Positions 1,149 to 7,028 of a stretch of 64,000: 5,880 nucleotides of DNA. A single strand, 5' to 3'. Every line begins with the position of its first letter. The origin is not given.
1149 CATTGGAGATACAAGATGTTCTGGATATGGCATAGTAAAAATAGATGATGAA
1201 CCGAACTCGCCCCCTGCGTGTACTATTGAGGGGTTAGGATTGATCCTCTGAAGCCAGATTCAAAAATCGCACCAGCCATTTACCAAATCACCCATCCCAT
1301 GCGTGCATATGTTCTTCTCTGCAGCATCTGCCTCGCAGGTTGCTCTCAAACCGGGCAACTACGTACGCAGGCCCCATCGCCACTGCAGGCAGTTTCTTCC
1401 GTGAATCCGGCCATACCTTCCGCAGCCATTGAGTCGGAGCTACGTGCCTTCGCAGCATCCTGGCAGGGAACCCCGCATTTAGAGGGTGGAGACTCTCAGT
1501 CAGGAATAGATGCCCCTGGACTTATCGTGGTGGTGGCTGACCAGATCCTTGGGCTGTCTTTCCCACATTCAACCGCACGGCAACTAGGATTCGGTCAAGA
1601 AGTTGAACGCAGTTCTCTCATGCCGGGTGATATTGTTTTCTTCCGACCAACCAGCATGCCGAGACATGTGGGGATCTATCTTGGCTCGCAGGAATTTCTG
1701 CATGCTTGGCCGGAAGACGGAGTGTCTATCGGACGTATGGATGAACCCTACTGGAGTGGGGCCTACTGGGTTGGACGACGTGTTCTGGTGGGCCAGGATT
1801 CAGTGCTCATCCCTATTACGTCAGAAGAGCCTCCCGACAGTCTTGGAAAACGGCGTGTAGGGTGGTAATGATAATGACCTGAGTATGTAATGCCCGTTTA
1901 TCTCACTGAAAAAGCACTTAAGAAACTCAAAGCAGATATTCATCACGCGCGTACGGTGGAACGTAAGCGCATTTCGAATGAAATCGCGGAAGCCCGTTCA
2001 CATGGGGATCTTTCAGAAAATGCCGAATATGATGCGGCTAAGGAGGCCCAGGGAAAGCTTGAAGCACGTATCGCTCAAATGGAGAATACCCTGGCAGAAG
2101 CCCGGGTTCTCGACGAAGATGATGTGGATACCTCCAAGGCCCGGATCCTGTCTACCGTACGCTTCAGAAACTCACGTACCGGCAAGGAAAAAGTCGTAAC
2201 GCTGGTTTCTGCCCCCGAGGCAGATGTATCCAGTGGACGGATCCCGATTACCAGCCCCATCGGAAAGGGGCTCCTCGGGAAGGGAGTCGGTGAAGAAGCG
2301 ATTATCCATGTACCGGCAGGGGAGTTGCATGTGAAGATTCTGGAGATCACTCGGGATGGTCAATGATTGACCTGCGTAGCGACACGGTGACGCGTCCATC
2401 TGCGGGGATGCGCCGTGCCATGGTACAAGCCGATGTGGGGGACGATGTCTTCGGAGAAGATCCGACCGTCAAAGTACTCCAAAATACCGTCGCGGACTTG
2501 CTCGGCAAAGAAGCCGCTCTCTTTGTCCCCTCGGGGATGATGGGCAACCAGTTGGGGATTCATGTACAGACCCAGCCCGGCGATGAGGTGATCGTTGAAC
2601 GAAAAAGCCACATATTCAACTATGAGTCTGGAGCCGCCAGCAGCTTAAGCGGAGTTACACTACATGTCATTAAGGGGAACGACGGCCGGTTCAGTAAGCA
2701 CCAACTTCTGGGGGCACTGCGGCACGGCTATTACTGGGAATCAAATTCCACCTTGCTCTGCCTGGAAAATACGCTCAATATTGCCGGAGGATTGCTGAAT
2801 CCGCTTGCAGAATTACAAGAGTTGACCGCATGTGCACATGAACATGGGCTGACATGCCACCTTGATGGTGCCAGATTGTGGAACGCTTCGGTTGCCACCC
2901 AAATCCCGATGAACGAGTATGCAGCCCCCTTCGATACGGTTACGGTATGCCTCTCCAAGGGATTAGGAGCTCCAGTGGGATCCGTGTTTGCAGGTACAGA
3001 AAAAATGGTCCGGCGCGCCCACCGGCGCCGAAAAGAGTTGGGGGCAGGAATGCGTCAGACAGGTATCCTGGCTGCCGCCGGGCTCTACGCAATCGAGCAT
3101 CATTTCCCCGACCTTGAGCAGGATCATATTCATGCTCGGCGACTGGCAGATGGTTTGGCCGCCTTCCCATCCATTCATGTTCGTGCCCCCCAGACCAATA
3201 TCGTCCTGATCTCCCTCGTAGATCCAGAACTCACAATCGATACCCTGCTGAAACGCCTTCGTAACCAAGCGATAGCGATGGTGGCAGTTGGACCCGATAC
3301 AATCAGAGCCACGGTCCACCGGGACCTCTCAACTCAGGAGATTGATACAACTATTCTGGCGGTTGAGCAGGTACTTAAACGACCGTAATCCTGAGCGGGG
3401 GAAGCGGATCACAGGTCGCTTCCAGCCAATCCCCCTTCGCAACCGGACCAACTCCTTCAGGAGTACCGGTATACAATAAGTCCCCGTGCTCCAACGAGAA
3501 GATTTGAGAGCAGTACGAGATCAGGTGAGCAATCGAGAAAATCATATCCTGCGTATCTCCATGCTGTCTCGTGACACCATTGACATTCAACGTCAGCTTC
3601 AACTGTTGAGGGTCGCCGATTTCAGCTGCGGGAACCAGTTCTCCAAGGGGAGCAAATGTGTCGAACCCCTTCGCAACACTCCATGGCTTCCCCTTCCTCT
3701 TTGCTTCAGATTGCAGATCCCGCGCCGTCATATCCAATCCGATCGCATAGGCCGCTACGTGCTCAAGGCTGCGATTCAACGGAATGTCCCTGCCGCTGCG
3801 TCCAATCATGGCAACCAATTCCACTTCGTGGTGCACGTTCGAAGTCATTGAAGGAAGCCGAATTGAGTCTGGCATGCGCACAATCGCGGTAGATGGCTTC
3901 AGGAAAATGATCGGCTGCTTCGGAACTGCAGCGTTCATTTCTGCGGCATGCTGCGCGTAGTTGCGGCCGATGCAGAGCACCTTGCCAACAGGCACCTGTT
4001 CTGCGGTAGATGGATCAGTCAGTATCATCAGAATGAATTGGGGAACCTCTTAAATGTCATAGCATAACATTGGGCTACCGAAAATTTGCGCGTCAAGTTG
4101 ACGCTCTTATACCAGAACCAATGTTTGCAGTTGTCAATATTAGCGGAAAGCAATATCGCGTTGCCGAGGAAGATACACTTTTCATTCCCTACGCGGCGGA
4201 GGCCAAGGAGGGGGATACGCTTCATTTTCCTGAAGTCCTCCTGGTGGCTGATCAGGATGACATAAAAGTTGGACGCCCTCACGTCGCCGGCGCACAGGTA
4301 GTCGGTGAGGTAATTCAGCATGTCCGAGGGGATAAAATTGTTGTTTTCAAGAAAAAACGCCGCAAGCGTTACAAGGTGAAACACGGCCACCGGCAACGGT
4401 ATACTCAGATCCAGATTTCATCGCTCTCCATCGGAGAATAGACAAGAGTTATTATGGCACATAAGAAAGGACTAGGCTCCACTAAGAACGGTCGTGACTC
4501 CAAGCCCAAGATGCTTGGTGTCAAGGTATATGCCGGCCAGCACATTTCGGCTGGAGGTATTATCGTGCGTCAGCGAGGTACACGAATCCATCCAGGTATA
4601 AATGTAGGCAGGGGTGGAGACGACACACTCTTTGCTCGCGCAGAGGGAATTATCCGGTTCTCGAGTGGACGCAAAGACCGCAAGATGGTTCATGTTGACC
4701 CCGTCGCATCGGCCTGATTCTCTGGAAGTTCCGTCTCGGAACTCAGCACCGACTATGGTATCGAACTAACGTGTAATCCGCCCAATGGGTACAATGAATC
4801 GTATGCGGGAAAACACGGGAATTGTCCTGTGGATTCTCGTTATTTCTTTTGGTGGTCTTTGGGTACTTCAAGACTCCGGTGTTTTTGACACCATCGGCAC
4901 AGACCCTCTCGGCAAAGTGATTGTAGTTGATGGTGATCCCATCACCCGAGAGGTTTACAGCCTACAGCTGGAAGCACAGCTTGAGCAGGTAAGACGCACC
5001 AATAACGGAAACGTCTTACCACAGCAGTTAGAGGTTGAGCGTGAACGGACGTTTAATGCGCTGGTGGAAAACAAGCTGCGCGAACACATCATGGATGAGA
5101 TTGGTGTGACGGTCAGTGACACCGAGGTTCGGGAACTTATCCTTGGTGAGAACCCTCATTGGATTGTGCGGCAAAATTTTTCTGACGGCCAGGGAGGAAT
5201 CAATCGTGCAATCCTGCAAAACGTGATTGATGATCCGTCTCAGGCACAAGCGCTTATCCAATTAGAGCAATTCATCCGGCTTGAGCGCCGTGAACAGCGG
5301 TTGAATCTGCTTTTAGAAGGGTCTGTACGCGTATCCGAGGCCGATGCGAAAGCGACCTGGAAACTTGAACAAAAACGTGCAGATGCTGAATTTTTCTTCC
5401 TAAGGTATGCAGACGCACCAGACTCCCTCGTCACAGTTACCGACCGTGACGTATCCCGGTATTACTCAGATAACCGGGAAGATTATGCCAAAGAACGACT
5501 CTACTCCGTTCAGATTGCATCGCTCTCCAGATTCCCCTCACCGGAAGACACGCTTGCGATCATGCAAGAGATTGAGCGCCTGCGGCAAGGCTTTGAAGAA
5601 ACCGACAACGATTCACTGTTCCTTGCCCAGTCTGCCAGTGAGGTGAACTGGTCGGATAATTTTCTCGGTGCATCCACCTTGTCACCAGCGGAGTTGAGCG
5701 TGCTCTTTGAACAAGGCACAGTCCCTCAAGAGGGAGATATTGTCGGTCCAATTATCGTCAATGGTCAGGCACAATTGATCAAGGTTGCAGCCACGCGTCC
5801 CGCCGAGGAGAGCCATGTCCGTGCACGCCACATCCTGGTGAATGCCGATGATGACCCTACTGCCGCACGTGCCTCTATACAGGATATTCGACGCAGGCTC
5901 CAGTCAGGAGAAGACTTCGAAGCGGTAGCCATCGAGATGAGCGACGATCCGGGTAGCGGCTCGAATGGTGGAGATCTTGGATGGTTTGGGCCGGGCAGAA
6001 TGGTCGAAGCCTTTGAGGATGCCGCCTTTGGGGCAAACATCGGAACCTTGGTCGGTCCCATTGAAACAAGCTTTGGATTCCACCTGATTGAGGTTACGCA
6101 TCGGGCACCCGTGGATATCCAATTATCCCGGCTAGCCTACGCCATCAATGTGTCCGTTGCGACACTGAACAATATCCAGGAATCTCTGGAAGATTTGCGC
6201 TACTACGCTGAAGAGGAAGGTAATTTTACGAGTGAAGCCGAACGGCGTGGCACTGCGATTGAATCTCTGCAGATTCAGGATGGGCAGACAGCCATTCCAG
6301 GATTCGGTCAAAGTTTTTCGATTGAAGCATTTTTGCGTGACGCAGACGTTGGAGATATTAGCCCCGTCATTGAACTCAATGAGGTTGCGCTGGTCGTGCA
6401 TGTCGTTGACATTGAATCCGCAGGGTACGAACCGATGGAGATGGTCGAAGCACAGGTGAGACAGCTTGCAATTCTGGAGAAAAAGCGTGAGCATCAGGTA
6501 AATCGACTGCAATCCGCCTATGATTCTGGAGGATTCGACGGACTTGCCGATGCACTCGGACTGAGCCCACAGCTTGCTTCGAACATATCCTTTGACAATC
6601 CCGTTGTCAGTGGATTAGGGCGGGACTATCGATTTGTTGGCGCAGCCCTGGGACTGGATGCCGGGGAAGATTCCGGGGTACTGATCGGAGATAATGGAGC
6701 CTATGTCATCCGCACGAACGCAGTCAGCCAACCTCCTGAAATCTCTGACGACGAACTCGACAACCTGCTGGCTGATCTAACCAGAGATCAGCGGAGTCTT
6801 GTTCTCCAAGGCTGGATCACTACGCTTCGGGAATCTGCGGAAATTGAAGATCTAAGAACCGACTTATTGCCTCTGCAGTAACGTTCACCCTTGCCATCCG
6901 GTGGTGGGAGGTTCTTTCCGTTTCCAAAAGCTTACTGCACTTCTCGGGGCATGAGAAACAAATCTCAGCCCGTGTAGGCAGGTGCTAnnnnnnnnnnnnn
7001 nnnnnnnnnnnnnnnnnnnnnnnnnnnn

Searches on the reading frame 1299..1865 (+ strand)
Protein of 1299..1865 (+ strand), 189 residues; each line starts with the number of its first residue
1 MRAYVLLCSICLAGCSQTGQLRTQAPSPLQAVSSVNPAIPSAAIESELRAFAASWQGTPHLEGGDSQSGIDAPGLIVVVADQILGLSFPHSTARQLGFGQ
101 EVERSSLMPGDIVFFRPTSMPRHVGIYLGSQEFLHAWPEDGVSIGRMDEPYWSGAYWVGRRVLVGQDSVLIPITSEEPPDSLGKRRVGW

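Call 79: search_protein_families(library=pfam, proteins=[window:1299-1865:+], max_evalue=0.00001)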
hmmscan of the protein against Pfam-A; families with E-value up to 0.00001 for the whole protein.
window:1299-1865:+ (189 aa): 1 family
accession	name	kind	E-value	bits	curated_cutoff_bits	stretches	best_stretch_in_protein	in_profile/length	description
PF00877.26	NLPC_P60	-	4e-21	75.4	23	1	57-160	1-104/105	NlpC/P60 family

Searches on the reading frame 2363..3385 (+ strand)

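Call 79: search_protein_families(library=pfam, proteins=[window:2363-3385:+], max_evalue=0.00001)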
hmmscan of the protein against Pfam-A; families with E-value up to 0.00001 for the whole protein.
window:2363-3385:+ (341 aa): 1 family
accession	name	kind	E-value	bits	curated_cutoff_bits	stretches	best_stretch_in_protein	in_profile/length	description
PF01212.27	Beta_elim_lyase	-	5.2e-95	318.5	27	1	3-285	1-285/288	Beta-eliminating lyase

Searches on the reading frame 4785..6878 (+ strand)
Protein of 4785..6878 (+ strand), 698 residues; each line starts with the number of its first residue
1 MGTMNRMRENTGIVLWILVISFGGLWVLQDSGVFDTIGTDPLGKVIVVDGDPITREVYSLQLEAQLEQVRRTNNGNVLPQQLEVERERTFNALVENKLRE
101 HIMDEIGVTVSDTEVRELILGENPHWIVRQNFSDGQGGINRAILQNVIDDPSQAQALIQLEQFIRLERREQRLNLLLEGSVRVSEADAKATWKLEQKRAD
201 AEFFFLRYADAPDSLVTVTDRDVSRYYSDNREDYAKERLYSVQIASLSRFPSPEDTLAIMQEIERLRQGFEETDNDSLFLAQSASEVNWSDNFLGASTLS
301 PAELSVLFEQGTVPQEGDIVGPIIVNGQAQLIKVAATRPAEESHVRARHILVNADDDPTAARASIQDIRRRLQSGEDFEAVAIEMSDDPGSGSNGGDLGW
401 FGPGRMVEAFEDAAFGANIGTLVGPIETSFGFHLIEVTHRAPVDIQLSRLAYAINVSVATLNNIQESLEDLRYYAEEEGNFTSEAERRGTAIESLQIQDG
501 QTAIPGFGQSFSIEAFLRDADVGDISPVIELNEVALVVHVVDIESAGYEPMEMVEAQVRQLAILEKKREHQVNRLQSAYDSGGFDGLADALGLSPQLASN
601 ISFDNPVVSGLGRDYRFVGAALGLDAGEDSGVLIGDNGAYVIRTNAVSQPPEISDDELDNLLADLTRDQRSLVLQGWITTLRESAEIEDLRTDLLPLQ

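Call 73: search_protein_families(library=pfam, proteins=[window:4785-6878:+], max_evalue=0.00001)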
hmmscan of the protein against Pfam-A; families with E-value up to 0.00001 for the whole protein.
window:4785-6878:+ (698 aa): 5 families
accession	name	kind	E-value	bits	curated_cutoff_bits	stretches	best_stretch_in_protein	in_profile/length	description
PF13616.12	Rotamase_3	-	7.9e-28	97.8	22.5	1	330-440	2-115/116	PPIC-type PPIASE domain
PF00639.27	Rotamase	-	1.2e-24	87.5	21.7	1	349-438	1-96/97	PPIC-type PPIASE domain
PF13145.12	Rotamase_2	-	7e-18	66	27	0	369-443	40-111/121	PPIC-type PPIASE domain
PF13623.11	SurA_N_2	-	1.6e-14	54.4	28.5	1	4-148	1-145/145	SurA-like N-terminal domain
PF13624.11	SurA_N_3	-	1.2e-11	45.2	27.2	1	5-124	3-121/162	SurA-like N-terminal domain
